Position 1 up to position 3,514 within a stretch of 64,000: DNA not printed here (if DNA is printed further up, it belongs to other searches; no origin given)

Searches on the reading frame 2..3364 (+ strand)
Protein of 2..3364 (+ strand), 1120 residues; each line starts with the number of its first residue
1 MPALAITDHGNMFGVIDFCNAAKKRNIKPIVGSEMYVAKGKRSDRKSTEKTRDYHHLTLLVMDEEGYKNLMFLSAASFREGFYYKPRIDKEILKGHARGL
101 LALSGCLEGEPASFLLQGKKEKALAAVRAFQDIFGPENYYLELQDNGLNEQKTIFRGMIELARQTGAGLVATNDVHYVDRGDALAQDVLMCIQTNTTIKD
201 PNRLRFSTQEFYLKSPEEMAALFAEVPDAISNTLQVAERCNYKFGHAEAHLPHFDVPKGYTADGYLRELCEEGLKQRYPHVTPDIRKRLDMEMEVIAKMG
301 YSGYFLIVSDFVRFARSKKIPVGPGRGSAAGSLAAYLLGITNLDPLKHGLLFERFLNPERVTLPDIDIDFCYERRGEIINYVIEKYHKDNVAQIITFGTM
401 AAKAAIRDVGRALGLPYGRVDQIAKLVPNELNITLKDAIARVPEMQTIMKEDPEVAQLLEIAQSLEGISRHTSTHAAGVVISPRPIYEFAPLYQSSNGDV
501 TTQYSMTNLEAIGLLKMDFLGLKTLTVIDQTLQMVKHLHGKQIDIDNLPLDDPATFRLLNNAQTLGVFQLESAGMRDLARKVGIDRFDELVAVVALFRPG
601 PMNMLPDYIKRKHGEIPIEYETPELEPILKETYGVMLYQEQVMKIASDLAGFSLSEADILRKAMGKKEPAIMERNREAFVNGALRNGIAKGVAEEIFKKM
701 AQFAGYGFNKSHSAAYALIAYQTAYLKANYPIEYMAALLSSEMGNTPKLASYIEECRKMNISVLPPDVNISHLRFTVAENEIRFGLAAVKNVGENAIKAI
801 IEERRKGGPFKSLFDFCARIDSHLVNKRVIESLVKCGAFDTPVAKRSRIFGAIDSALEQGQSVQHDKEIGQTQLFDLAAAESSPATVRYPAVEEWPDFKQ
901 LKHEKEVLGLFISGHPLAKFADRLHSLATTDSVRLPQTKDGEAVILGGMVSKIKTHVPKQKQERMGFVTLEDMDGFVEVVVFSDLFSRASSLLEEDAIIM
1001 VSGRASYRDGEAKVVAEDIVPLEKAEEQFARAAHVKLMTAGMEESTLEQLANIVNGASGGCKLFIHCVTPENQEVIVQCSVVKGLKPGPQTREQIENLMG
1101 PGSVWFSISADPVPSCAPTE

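Call 47: search_protein_families(library=pfam, proteins=[window:2-3364:+], max_evalue=0.00001)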
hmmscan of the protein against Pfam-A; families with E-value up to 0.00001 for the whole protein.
window:2-3364:+ (1120 aa): 5 families
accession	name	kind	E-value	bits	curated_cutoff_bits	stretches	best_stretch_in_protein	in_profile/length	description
PF07733.18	DNA_pol3_alpha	-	4.7e-107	357.9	23.9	1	265-521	2-260/260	Bacterial DNA polymerase III alpha NTPase domain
PF17657.6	DNA_pol3_finger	-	3.4e-65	218.8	22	1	524-687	1-166/166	Bacterial DNA polymerase III alpha subunit finger domain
PF02811.25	PHP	-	2e-40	139.2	26.4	1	1-145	29-163/164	PHP domain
PF14579.12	HHH_6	-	1.9e-31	108.6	25.6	1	761-847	2-88/90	Helix-hairpin-helix motif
PF01336.31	tRNA_anti-codon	-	1.3e-11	44.7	27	1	944-1022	1-75/75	OB-fold nucleic acid binding domain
